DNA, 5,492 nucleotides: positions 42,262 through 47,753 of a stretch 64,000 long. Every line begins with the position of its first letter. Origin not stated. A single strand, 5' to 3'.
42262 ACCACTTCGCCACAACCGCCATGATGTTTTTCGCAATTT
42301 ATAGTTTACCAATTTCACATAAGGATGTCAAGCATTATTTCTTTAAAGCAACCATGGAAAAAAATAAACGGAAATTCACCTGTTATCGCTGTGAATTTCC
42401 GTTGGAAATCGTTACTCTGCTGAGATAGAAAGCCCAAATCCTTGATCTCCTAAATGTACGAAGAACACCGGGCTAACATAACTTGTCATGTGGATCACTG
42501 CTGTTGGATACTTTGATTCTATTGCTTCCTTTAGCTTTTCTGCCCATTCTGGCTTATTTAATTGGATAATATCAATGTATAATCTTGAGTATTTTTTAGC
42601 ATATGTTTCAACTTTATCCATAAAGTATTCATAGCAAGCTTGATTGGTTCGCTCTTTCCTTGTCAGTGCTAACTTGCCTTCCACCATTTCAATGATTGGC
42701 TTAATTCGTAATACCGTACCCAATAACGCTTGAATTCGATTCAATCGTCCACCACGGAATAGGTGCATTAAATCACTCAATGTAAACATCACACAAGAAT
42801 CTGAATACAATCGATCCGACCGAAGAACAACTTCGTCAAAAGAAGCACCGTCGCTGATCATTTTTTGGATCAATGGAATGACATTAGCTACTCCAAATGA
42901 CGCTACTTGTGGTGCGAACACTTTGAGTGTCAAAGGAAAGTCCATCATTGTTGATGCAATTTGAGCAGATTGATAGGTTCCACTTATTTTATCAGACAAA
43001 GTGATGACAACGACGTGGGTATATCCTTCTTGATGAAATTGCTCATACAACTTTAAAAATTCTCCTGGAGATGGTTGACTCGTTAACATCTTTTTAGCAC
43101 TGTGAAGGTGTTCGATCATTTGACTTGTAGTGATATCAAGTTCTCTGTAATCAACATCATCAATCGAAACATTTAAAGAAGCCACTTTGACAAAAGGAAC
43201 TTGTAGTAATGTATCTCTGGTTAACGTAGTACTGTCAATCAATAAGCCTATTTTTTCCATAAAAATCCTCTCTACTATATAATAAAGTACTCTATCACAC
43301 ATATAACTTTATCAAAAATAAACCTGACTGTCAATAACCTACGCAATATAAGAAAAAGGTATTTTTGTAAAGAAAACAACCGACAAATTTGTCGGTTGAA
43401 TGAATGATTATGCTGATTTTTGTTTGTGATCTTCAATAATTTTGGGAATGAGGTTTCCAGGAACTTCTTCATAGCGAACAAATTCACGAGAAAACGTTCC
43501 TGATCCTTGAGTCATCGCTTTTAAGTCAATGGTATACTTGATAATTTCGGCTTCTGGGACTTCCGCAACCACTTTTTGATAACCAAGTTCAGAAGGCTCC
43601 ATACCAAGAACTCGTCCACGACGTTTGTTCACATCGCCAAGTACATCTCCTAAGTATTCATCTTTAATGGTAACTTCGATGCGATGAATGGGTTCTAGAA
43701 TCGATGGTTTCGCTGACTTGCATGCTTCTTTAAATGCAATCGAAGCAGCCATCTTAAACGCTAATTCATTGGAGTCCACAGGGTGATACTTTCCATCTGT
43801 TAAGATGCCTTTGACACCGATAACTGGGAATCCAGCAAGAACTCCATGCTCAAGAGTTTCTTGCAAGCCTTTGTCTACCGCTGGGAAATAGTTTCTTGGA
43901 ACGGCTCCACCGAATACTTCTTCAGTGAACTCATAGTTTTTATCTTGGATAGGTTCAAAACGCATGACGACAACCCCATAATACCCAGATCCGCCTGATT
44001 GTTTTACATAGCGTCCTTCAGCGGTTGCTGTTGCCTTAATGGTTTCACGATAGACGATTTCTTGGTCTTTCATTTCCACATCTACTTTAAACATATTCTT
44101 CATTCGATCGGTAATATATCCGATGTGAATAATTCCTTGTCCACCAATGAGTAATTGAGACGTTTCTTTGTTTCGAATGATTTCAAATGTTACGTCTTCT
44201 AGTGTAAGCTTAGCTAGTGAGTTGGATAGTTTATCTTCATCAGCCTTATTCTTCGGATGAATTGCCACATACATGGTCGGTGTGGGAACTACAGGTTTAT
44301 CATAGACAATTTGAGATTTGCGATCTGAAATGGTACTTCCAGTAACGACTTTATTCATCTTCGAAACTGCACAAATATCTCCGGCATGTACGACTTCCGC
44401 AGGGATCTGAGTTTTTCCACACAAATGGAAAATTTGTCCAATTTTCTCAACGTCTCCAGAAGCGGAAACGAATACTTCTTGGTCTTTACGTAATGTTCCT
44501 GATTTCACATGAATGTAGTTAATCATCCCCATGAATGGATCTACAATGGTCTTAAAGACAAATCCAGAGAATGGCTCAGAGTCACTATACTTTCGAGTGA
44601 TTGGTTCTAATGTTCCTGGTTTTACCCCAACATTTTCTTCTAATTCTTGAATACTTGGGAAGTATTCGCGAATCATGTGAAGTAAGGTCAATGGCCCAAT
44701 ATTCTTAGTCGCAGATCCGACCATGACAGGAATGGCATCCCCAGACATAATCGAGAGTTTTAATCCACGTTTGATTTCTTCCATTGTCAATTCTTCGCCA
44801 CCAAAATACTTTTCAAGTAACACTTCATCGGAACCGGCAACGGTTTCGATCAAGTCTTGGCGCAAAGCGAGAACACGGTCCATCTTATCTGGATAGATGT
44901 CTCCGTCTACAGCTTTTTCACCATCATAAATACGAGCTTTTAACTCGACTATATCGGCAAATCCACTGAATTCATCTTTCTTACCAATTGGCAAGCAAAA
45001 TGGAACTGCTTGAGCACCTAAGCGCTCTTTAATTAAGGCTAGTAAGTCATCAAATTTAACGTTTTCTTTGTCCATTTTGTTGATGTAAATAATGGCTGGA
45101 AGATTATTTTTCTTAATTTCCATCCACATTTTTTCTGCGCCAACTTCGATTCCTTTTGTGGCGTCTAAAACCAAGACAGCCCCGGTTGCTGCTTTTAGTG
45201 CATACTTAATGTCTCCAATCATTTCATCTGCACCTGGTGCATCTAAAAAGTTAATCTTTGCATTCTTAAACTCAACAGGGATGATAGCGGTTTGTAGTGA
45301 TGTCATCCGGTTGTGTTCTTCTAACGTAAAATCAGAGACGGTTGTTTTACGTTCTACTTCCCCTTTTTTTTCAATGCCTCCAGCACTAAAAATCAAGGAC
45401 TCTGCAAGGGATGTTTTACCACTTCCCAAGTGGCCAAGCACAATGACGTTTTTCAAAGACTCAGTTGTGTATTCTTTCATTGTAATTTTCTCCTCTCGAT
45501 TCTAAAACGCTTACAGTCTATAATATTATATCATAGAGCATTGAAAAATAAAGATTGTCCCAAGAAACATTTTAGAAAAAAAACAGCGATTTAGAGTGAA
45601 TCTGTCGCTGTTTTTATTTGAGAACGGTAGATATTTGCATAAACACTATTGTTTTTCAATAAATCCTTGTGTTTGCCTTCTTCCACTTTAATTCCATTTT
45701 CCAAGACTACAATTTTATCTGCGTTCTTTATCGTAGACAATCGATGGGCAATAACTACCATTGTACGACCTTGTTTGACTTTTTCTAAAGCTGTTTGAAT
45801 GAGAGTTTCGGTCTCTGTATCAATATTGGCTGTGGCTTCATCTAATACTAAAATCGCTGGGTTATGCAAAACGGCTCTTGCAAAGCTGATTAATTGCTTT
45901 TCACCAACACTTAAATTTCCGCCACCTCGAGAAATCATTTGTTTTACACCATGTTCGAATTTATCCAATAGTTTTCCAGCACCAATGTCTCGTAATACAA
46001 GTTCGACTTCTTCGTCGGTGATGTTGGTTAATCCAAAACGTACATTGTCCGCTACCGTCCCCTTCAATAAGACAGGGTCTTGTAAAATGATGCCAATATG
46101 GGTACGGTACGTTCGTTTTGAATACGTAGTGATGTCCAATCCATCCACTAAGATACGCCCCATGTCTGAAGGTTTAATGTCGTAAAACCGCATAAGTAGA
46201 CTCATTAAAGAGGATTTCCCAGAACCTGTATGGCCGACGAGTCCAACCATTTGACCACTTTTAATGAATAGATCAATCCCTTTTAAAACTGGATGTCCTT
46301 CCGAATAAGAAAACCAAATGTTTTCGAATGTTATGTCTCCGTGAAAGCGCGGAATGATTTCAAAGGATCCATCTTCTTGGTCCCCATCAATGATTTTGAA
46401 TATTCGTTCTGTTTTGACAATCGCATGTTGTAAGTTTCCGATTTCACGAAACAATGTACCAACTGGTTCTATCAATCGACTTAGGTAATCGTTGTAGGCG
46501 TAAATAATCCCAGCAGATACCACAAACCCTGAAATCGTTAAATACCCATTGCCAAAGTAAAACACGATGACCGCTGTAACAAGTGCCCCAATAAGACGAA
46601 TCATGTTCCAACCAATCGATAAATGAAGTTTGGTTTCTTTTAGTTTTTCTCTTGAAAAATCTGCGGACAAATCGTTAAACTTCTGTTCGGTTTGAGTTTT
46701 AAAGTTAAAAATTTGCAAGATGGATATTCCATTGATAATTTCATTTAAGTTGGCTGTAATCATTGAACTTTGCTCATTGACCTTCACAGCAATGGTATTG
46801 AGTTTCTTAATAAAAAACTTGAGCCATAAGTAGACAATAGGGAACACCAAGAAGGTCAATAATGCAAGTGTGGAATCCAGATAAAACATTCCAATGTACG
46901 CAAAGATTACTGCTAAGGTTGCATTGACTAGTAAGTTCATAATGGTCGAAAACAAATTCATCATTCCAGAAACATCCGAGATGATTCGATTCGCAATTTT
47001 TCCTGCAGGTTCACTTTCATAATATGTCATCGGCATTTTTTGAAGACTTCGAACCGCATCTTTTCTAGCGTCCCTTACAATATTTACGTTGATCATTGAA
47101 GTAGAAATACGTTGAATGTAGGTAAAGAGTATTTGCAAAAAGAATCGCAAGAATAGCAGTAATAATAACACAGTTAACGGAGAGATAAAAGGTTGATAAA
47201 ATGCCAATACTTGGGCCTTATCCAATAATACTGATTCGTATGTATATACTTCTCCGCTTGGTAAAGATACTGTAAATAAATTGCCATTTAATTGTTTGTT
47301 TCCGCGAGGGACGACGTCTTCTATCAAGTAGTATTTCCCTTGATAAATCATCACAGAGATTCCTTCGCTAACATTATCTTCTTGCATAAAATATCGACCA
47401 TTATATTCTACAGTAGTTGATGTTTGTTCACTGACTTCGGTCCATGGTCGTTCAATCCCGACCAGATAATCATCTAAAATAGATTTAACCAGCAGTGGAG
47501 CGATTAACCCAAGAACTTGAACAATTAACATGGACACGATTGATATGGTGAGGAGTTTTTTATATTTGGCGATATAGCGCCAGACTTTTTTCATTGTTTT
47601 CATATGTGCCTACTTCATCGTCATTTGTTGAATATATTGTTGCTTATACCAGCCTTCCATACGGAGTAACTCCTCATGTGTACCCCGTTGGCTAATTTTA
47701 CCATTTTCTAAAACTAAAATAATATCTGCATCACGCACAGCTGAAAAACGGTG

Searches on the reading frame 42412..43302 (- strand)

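Call 77: search_protein_families(library=pfam, proteins=[window:42412-43302:-], max_evalue=0.00001)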
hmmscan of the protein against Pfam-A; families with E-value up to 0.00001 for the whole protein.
window:42412-43302:- (296 aa): 1 family
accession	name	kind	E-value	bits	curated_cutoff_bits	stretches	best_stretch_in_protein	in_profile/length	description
PF02645.21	DegV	-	7.2e-62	209.7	27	1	17-295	1-279/280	Uncharacterised protein, DegV family COG1307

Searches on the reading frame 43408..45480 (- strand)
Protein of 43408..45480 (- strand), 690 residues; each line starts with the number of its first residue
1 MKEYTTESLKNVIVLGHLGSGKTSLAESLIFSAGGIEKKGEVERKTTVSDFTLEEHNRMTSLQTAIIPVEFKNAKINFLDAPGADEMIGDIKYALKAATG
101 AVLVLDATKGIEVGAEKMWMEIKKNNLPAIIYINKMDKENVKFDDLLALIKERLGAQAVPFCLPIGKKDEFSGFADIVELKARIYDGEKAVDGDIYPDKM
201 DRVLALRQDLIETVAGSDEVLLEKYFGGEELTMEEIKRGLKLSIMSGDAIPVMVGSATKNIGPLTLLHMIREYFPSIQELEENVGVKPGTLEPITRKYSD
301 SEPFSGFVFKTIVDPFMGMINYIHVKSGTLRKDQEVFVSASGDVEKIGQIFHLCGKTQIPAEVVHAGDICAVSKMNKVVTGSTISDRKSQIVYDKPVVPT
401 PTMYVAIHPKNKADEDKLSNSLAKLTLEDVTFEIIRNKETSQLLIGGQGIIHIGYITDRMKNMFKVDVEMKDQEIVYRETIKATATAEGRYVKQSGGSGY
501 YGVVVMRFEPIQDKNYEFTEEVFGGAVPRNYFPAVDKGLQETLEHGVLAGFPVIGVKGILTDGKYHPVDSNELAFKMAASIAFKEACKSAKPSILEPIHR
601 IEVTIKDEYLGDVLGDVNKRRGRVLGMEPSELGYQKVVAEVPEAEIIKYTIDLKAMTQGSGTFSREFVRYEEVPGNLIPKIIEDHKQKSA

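Call 77: search_protein_families(library=pfam, proteins=[window:43408-45480:-], max_evalue=0.00001)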
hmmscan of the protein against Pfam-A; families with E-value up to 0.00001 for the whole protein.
window:43408-45480:- (690 aa): 6 families
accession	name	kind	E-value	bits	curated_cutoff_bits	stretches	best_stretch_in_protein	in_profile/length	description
PF03764.24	EFG_IV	-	3.8e-37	127.2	24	1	475-591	3-121/121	Elongation factor G, domain IV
PF00009.33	GTP_EFTU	-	1.4e-34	119.8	26.5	1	9-276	3-188/188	Elongation factor Tu GTP binding domain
PF00679.30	EFG_C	-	1.4e-24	86.4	27.9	1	594-678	2-86/89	Elongation factor G C-terminus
PF14492.12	EFG_III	-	9.1e-23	80.6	27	1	398-471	1-74/75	Elongation Factor G, domain III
PF22042.2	EF-G_D2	-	3.6e-12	46.6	27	1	303-383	1-80/84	Elongation factor G domain 2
PF03144.31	GTP_EFTU_D2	-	2.5e-08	34.7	30.3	1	319-384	2-72/73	Elongation factor Tu domain 2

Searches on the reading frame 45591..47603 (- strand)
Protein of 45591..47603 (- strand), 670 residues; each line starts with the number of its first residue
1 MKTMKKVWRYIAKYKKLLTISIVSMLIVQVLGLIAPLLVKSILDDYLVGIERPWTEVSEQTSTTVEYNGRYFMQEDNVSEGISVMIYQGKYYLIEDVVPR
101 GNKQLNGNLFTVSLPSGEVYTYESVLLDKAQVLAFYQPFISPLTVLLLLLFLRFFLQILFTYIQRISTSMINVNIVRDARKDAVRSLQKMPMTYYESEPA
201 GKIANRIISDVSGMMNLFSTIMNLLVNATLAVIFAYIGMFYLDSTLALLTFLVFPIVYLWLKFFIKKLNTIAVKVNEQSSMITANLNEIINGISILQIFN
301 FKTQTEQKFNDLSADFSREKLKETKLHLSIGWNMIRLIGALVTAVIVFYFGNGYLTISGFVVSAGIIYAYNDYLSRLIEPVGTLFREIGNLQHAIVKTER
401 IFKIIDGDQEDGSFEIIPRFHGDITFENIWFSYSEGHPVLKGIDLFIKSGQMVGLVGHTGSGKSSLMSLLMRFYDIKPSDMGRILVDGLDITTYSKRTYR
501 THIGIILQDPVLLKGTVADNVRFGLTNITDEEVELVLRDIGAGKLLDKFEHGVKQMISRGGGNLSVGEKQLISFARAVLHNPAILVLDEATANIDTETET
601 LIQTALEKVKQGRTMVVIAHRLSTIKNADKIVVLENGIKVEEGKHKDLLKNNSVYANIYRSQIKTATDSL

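Call 77: search_protein_families(library=pfam, proteins=[window:45591-47603:-], max_evalue=0.00001)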
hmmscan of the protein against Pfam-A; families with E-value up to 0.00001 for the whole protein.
window:45591-47603:- (670 aa): 3 families
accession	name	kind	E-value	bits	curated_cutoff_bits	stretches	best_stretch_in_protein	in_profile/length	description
PF00664.28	ABC_membrane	-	6.5e-30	105.2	28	1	22-380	5-273/274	ABC transporter transmembrane region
PF00005.33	ABC_tran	-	9.1e-27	94.8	25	1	440-592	1-137/137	ABC transporter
PF02463.25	SMC_N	-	1.1e-06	28.7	40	0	451-634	25-211/220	RecF/RecN/SMC N terminal domain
